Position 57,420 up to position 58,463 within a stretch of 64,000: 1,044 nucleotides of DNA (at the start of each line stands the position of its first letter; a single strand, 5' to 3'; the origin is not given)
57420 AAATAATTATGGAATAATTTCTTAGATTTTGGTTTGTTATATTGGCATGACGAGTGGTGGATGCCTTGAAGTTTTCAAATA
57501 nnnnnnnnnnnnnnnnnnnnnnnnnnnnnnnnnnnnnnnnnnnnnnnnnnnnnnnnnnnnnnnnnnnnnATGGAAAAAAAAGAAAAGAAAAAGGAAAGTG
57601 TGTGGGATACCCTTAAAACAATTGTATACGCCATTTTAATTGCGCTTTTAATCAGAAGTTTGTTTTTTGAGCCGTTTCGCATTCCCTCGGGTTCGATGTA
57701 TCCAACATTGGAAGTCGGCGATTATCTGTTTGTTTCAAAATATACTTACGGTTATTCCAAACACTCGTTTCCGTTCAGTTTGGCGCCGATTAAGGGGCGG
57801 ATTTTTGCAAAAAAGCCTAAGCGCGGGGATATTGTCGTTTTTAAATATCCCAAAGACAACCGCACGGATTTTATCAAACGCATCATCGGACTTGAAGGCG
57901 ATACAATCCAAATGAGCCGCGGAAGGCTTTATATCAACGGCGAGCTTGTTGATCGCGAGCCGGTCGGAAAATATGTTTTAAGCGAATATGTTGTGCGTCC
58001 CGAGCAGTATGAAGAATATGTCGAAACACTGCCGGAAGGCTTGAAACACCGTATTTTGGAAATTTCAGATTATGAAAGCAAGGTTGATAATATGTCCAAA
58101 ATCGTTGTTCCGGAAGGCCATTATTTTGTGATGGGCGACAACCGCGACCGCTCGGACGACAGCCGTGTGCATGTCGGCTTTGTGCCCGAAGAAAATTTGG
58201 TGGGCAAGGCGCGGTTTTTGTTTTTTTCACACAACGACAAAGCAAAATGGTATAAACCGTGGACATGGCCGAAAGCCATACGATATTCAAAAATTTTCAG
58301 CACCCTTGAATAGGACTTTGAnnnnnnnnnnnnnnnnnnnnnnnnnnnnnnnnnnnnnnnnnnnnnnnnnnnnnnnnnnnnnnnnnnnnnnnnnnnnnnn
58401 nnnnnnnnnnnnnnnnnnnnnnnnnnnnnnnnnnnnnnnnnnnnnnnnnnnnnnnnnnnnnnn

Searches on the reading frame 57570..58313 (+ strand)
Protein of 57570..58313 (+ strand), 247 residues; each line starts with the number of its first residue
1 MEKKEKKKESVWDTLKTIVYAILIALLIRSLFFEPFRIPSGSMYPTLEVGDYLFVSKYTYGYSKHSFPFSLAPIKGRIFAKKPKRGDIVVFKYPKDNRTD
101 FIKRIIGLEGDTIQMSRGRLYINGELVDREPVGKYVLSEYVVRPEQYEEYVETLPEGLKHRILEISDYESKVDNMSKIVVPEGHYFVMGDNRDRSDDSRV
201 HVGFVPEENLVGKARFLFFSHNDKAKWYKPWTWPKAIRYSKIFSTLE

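Call 72: find_homologous_proteins(query=window:57570-58313:+, max_evalue=1e-60)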
Query window:57570-58313:+ (247 aa): 4245 proteins with E <= 1e-60 among 8000 candidates; the best 120 are listed.
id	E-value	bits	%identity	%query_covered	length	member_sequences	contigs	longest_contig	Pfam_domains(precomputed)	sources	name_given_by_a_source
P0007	3.1e-159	546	96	100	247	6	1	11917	PF10502.15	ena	-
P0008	2.7e-145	501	88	100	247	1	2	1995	PF10502.15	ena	-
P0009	8.8e-144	496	86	100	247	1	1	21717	PF10502.15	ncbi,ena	-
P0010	1.4e-140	485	84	99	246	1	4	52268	PF10502.15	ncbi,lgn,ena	-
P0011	4.5e-140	484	84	99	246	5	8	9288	PF10502.15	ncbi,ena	-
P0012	4.9e-139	480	84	99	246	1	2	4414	PF10502.15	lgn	-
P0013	1.0e-138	479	82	96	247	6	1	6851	PF10502.15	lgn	-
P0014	9.4e-138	476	82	100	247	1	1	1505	PF10502.15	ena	-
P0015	2.0e-136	472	81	96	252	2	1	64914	PF10502.15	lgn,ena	-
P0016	8.1e-136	470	81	100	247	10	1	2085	PF10502.15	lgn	-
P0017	1.0e-135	469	81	99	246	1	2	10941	PF10502.15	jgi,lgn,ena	-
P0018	2.3e-135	468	80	100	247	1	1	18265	PF10502.15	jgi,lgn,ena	-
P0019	3.6e-135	467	82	99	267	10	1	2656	PF10502.15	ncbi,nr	ncbi:MAG: signal peptidase I [Alphaproteobacteria bacterium]|nr:signal peptidase I [Alphaproteobacte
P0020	4.6e-135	467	80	100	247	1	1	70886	PF10502.15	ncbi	-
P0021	6.5e-134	463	79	99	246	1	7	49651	PF10502.15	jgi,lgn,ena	-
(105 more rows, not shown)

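Call 73: find_encoding_contigs(protein=P0009, flank=7000, max_places=3)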
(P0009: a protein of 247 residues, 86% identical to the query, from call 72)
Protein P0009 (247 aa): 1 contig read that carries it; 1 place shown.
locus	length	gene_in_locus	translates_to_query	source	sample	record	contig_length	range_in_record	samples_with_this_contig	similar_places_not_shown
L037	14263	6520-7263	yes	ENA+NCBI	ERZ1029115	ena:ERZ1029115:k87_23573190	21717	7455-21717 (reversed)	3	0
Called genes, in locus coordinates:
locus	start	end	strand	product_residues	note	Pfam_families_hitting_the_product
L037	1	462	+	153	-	?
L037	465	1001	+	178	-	-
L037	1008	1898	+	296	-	-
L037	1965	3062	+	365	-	PF03602:Cons_hypoth95 (faint), PF01555:N6_N4_Mtase, PF18755:RAMA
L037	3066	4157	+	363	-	PF02541:Ppx-GppA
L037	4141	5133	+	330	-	PF02541:Ppx-GppA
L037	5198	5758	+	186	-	PF01728:FtsJ, PF13847:Methyltransf_31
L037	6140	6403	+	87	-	-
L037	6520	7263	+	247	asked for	PF10502:Peptidase_S26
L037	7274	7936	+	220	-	PF22935:RM44_endonuclase (faint), PF14622:Ribonucleas_3_3, PF00636:Ribonuclease_3, PF00035:dsrm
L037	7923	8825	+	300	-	PF01926:MMR_HSR1, PF02421:FeoB_N, PF03193:RsgA_GTPase (faint), PF10662:PduV-EutP (weak), PF00350:Dynamin_N (faint), PF00009:GTP_EFTU, PF02492:cobW (weak), PF07650:KH_2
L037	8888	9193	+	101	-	-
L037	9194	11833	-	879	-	-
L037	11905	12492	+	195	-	PF02622:DUF179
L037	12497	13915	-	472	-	PF07719:TPR_2 (faint)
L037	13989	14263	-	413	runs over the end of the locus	-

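Call 74: find_encoding_contigs(protein=P0010, flank=7000, max_places=3)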
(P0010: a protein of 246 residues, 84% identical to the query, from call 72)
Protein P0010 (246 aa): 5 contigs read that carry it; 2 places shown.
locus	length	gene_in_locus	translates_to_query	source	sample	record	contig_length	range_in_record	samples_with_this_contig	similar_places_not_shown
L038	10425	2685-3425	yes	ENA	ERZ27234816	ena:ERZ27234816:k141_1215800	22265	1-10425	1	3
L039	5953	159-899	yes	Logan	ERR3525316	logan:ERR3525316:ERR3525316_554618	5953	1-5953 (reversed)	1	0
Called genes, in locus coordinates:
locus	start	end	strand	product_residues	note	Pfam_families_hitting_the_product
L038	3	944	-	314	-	?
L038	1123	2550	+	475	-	-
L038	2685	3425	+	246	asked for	PF10502:Peptidase_S26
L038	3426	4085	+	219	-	PF14622:Ribonucleas_3_3, PF00636:Ribonuclease_3, PF00035:dsrm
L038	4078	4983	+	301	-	PF03193:RsgA_GTPase (faint), PF10662:PduV-EutP (weak), PF01926:MMR_HSR1, PF02421:FeoB_N, PF04548:AIG1 (weak), PF00009:GTP_EFTU, PF02492:cobW (weak), PF07650:KH_2, +1 more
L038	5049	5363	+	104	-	-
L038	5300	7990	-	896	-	-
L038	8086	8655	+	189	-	PF02622:DUF179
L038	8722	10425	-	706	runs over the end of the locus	PF01138:RNase_PH, PF03725:RNase_PH_C, PF03726:PNPase, PF01138:RNase_PH, PF03725:RNase_PH_C (weak), PF00013:KH_1, PF00575:S1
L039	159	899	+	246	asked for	PF10502:Peptidase_S26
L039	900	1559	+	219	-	PF14622:Ribonucleas_3_3, PF00636:Ribonuclease_3, PF00035:dsrm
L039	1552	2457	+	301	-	PF03193:RsgA_GTPase (faint), PF10662:PduV-EutP (weak), PF01926:MMR_HSR1, PF02421:FeoB_N, PF04548:AIG1 (weak), PF00009:GTP_EFTU, PF02492:cobW (weak), PF07650:KH_2, +1 more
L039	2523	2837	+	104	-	-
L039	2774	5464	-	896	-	-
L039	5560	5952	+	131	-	?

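Call 98: search_protein_families(library=pfam, proteins=[L037:6140-6403:+], max_evalue=0.1)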
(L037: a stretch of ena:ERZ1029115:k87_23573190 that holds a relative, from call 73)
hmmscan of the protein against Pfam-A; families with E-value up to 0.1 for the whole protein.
L037:6140-6403:+ (87 aa): 0 families

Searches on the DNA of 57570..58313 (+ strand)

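Call 75: search_with_rna_model(model_id=R1, sources=[L037, L038, L039], max_evalue=1)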
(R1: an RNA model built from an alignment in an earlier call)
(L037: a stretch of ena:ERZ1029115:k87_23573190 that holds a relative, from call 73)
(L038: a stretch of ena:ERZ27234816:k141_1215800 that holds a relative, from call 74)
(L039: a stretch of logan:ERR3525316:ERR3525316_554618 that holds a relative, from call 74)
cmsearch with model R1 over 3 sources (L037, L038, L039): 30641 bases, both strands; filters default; matches with E-value up to 1: 5.
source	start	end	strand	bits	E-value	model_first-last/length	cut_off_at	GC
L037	5013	5175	-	12.4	0.058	1-205/205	no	0.37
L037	11232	11351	+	11.7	0.085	1-205/205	no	0.38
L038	8029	8063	+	10.6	0.16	70-104/205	no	0.17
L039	5503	5537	+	10.6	0.16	70-104/205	no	0.17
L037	10399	10427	-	8.9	0.42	1-205/205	no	0.31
